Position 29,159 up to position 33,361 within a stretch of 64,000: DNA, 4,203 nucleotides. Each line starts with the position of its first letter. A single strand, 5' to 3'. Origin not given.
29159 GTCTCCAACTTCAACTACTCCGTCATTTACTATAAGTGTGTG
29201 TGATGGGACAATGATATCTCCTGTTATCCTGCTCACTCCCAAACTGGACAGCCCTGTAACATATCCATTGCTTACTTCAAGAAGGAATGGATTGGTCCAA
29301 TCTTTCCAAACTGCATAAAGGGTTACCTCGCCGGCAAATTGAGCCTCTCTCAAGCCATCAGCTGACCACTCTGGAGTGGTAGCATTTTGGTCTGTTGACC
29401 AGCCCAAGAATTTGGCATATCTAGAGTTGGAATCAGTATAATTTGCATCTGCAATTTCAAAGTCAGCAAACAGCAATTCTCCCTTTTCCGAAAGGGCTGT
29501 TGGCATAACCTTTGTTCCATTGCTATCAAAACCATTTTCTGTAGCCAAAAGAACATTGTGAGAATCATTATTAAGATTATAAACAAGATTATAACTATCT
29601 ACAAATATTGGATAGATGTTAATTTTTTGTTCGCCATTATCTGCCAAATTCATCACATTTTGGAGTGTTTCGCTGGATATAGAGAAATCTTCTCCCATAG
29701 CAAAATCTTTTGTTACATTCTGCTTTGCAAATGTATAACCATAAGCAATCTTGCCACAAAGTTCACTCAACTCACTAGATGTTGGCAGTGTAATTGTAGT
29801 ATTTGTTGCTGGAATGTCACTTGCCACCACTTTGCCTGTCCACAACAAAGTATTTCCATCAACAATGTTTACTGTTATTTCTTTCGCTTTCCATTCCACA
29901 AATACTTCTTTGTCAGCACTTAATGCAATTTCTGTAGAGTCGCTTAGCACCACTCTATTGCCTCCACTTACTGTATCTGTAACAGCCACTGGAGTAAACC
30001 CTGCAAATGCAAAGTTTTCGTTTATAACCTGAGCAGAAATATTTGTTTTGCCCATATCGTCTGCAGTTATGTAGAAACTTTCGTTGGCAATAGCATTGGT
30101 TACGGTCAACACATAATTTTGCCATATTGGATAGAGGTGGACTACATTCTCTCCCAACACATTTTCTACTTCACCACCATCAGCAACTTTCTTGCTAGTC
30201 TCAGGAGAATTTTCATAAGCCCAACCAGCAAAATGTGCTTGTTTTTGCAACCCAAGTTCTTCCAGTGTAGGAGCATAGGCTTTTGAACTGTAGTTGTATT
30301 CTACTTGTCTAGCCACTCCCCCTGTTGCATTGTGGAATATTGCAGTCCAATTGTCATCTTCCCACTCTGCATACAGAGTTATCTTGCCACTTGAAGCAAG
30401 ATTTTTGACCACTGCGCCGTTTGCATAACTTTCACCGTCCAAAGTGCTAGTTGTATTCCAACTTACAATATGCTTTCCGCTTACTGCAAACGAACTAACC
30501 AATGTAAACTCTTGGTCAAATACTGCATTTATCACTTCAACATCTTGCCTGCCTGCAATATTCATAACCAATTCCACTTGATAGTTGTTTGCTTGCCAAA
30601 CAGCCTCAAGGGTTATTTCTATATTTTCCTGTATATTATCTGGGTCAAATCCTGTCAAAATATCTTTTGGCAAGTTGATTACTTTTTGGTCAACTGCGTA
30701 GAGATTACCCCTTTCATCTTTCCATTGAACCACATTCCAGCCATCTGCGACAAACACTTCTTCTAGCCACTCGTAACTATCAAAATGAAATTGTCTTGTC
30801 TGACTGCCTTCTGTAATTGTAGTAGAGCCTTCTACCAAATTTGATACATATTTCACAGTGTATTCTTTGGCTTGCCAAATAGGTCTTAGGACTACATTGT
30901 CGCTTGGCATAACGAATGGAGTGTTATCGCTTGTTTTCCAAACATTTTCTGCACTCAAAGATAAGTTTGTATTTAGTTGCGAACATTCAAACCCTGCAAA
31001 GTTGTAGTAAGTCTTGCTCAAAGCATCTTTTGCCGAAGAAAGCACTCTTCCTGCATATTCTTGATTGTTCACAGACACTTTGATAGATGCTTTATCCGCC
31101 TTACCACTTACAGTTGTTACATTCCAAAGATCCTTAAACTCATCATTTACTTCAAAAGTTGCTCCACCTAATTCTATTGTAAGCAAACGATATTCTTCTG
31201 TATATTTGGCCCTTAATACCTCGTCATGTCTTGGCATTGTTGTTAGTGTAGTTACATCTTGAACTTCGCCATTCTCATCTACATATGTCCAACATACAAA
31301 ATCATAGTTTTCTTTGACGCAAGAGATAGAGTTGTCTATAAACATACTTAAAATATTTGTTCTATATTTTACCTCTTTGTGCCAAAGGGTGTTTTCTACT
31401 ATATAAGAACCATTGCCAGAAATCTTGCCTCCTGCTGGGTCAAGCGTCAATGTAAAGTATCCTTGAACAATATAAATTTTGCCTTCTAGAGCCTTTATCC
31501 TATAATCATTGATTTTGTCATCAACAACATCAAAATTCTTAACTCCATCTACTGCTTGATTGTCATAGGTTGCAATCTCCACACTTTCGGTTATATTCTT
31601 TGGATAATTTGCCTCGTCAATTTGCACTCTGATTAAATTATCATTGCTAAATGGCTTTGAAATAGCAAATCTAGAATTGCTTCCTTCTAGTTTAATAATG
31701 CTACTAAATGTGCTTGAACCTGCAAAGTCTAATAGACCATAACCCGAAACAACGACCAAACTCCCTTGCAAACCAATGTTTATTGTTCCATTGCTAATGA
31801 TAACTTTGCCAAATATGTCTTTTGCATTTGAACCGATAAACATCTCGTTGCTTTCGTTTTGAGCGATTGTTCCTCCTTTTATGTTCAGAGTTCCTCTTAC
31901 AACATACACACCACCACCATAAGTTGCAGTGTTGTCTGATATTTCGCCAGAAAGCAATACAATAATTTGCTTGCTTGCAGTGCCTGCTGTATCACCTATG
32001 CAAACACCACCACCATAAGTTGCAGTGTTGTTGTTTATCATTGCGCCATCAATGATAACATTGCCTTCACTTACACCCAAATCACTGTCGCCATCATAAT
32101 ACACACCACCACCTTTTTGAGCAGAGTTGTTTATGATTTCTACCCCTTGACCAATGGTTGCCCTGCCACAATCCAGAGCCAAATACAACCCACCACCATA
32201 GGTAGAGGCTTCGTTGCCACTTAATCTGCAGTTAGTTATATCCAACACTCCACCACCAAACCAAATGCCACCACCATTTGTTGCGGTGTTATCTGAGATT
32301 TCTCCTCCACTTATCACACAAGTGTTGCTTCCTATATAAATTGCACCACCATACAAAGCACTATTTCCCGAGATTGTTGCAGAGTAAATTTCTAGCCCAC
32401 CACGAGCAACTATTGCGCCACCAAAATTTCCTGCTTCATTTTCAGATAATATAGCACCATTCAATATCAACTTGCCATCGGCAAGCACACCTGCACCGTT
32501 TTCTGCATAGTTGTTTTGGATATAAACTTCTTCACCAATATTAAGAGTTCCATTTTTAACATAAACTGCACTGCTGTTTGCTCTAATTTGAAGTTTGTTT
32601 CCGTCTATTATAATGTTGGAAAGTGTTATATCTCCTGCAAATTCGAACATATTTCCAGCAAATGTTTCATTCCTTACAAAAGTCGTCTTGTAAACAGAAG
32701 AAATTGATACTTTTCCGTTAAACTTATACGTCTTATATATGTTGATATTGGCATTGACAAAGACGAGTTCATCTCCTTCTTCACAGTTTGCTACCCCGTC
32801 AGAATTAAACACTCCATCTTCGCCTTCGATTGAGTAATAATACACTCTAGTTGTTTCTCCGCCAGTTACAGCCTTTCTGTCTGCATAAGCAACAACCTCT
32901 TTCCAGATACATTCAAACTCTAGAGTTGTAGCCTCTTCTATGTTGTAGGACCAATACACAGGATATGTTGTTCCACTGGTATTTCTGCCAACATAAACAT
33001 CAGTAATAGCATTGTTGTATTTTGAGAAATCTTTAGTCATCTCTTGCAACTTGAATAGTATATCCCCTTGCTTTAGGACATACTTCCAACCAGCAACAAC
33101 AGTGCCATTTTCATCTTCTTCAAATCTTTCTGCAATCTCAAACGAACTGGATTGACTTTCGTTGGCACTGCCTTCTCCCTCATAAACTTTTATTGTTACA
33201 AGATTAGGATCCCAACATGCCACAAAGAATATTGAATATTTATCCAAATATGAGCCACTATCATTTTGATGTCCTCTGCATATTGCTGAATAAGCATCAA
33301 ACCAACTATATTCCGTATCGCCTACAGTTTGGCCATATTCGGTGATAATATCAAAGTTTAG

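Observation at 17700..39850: Seven-fold 'cap + PMP beta-helix + tail' modular architecture with a clear polarity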

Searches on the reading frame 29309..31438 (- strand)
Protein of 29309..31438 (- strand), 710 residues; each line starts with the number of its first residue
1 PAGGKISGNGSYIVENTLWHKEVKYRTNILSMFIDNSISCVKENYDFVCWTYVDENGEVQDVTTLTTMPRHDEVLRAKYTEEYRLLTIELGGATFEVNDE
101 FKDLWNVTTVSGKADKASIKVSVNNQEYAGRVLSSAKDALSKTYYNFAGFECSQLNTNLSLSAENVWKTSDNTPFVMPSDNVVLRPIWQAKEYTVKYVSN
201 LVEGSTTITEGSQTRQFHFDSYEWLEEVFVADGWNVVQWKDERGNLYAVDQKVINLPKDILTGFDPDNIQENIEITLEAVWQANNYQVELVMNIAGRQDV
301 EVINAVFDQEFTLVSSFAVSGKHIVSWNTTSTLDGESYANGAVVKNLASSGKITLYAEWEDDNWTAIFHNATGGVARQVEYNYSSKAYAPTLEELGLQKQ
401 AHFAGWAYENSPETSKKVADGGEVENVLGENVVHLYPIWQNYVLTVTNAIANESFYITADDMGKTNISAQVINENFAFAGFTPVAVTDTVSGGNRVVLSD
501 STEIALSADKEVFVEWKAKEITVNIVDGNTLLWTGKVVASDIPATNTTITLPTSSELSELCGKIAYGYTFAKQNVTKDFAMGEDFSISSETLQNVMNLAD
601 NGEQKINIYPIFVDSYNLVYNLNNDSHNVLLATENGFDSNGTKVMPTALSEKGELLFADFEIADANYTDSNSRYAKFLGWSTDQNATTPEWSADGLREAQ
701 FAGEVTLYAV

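Call 6: search_protein_families(library=pfam, proteins=[window:29309-31438:-], max_evalue=0.01)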
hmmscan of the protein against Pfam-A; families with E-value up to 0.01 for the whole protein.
window:29309-31438:- (710 aa): 1 family
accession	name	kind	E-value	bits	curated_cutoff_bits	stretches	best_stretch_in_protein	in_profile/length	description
PF09479.16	Flg_new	-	7.1e-07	29.7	27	0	673-710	31-65/65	Listeria-Bacteroides repeat domain (List_Bact_rpt)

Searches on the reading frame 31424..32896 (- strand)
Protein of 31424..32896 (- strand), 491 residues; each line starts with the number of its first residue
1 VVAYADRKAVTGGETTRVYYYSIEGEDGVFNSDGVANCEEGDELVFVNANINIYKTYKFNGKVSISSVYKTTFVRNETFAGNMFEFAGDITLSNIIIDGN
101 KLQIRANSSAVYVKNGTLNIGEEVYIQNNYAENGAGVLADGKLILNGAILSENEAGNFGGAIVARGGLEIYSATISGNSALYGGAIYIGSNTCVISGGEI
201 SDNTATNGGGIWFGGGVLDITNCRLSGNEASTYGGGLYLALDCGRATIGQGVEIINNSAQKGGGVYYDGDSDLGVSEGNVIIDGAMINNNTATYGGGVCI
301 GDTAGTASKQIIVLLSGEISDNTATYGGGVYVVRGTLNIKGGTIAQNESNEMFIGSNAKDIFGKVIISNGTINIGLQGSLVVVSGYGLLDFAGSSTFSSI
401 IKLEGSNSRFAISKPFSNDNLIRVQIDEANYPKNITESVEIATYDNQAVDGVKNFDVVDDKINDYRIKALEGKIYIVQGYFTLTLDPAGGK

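Call 6: search_protein_families(library=pfam, proteins=[window:31439-32878:-], max_evalue=0.01)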
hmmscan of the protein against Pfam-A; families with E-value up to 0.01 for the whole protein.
window:31439-32878:- (480 aa): 2 families
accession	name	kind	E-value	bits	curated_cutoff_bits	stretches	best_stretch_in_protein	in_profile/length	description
PF02415.23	Chlam_PMP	-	7.2e-08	32.3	20.6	0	167-182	2-18/19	Chlamydia polymorphic membrane protein (Chlamydia_PMP) repeat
PF11679.13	DUF3275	-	0.0013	18.9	25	1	16-89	11-82/201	Protein of unknown function (DUF3275)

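Call 21: find_homologous_proteins(query=window:31424-32896:-, max_evalue=0.001)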
Query window:31424-32896:- (491 aa): 562 proteins with E <= 0.001 among 8000 candidates; the best 120 are listed.
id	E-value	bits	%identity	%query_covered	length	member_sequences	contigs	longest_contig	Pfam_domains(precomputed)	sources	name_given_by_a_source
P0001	3.3e-28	117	30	63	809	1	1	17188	PF02415.24,PF00082.28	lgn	-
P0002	9.8e-27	112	38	55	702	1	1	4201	PF13229.13,PF01436.28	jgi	jgi:hypothetical protein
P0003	1.2e-25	109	35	50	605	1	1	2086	PF13229.13,PF02415.24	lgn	-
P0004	1.4e-24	105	32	54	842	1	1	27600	PF09479.17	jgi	-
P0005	1.1e-23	102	29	63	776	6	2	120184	PF09479.17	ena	-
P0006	5.3e-23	100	29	53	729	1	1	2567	-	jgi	jgi:CSLREA domain-containing protein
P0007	7.5e-22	96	31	53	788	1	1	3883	PF09479.17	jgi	jgi:uncharacterized repeat protein (TIGR02543 family)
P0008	2.6e-21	94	30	43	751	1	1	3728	-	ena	-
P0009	2.6e-21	94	29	70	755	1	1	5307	-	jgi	jgi:CSLREA domain-containing protein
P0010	6.7e-21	93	30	56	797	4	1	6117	PF02415.24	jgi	jgi:hypothetical protein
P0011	1.1e-20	92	29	55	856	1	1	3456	PF13229.13,PF02415.24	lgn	-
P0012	1.4e-19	89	33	76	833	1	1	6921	PF09479.17,PF02415.24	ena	-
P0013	2.4e-19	88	28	51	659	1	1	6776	PF02415.24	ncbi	-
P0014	4.2e-18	84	32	63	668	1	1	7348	PF09479.17,PF02415.24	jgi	-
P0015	2.5e-17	81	28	41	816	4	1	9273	PF02415.24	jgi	-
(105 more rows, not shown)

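Call 22: search_protein_families(library=ncbifam, proteins=[window:31439-32896:-], max_evalue=1)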
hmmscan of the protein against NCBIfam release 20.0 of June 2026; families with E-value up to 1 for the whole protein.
window:31439-32896:- (486 aa): 2 families
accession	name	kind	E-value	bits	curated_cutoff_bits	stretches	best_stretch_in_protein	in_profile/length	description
TIGR01376.1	POMP_repeat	repeat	1.1e-06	28.2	15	1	173-187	5-20/28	polymorphic outer membrane protein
TIGR03002.1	outer_YhbN_LptA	equivalog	0.67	9.8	71.7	0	319-346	21-48/142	lipopolysaccharide transport periplasmic protein LptA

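Call 33: predict_structure(alignment_id=A1)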
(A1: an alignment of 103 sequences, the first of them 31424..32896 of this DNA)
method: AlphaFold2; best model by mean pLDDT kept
length: 491 residues; sequences in the alignment: 103
mean_pLDDT: 75.7   pTM: 0.81
mean pLDDT of the five models: 75.7, 74.7, 74.6, 74.1, 74.1
residues with pLDDT >= 90: 258; 70-90: 51; 50-70: 52; < 50: 130
segments of 3 or more residues with pLDDT < 50: 1-4, 6-11, 356-379, 385-395, 408-491
pLDDT, mean of each block of 10 residues (from residue 1): 46 65 61 72 79 93 92 94 96 96 82 98 97 97 98 97 98 98 97 98 98 96 98 97 92 98 92 67 98 96 68 93 94 90 91 54 37 43 45 50 57 43 42 39 33 31 38 36 38 32
secondary structure, 60 per line:
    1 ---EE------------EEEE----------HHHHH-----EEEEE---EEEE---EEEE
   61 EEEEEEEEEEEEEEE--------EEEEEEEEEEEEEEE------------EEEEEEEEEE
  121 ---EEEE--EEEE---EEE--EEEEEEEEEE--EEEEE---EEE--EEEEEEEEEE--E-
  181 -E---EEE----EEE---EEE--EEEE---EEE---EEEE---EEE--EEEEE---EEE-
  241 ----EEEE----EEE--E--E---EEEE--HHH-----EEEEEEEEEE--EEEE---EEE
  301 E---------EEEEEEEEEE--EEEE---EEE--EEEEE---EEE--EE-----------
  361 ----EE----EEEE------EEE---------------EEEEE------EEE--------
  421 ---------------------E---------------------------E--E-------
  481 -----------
elements in order: E18-21 H32-36 E42-46 E50-53 E57-75 E84-98 E111-120 E124-127 E130-133 E137-139 E142-151 E154-158 E162-164 E167-176 E186-188 E193-195 E199-201 E204-207 E211-213 E217-220 E224-226 E229-233 E237-239 E245-248 E253-255 E265-268 E279-288 E291-294 E298-301 E311-320 E323-326 E330-332 E335-339 E343-345 E371-374 E381-383 E399-403 E410-412

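Call 38: fold_search(model_id=the predicted structure, library=pdb)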
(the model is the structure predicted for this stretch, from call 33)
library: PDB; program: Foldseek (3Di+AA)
matches with E <= 10: 210; with E <= 0.001: 4
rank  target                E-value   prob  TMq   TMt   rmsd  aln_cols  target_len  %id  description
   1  9cdv_A                6.1e-05  1.00  0.32  0.34   6.5       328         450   12  Crystal Structure of Rhombotarget A (released 2025-07-02)
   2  9cdv_B                9.1e-05  1.00  0.26  0.29  12.2       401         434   13  Crystal Structure of Rhombotarget A (released 2025-07-02)
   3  9cdu_C                2.7e-04  1.00  0.32  0.36   6.7       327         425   15  Crystal Structure of Rhombotarget A-peptide Complex (released 2025-07-02)
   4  9cdu_A                3.4e-04  1.00  0.26  0.28  11.6       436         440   13  Crystal Structure of Rhombotarget A-peptide Complex (released 2025-07-02)
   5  2pyg_B                8.6e-03  1.00  0.40  0.51   8.4       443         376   12  Azotobacter vinelandii Mannuronan C-5 epimerase AlgE4 A-module (released 2008-05-27)
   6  9ozl_D                1.1e-02  0.99  0.33  0.43  10.0       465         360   12  Crystal structure of the polysaccharide lyase RbmB from Vibrio cholerae (released 2026-03-11)
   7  9ozl_C                1.1e-02  1.00  0.35  0.45   9.6       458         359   11  Crystal structure of the polysaccharide lyase RbmB from Vibrio cholerae (released 2026-03-11)
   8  9ozd_A                1.3e-02  0.98  0.30  0.38  10.8       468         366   11  Crystal structure of the polysaccharide lyase RbmB from Vibrio cholerae bound to Vibrio Polysaccharide (released 2026-03-11)
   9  2vbe                  1.5e-02  0.97  0.34  0.33   9.4       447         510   13  Tailspike protein of bacteriophage Sf6 (released 2008-04-22)
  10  2vbm_A                1.7e-02  0.96  0.33  0.32   9.4       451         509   13  Tailspike protein of bacteriophage Sf6 complexed with tetrasaccharide (released 2008-04-22)
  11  9ozd_B                2.9e-02  0.91  0.28  0.35  11.6       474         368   11  Crystal structure of the polysaccharide lyase RbmB from Vibrio cholerae bound to Vibrio Polysaccharide (released 2026-03-11)
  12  7o84_B                2.9e-02  0.91  0.31  0.36  13.2       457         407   13  Structure of the PL6 family alginate lyase Pedsa0632 from Pseudopedobacter saltans in complex with substrate (released 2021-07-28)
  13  9ozl_A                3.0e-02  0.97  0.33  0.43   9.5       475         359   12  Crystal structure of the polysaccharide lyase RbmB from Vibrio cholerae (released 2026-03-11)
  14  8bwk_C                3.2e-02  0.51  0.23  0.17  23.1       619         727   11  Metagenomic derived PL6 alginate lyase (released 2023-12-20)
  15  5lw3                  3.3e-02  0.99  0.40  0.49   8.5       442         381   12  Azotobacter vinelandii Mannuronan C-5 epimerase AlgE6 A-module (released 2017-10-25)
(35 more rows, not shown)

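Call 82: find_encoding_contigs(protein=P0005, flank=6000, max_places=2)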
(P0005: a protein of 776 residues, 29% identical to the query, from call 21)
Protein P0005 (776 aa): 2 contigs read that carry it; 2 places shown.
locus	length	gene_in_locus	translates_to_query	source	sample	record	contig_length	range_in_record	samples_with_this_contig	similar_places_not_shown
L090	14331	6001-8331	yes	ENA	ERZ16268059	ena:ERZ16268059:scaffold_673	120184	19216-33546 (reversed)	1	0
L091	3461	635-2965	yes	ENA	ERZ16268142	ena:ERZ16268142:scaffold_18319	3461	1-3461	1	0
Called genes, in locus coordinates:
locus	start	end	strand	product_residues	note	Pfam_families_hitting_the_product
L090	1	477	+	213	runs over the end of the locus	-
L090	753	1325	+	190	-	-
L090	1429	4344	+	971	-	PF09479:Flg_new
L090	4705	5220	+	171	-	-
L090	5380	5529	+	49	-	-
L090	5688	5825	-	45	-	-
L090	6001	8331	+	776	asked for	PF09479:Flg_new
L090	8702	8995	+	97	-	PF04242:DUF424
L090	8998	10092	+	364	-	PF04981:NMD3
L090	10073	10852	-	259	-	-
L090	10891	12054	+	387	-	PF02441:Flavoprotein, PF04127:DFP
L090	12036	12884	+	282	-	PF00288:GHMP_kinases_N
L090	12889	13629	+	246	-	PF02006:PPS_PS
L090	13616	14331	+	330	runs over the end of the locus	PF13177:DNA_pol3_delta2 (weak)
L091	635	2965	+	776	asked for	PF09479:Flg_new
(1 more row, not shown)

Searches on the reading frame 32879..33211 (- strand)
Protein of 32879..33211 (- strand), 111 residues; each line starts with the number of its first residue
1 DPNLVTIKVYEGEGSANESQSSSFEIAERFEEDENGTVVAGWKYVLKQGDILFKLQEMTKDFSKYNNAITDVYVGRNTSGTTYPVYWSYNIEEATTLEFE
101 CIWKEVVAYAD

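Call 85: search_protein_families(library=pfam, proteins=[window:32879-33211:-], max_evalue=1)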
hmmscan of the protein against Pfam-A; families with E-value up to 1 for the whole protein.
window:32879-33211:- (111 aa): 0 families
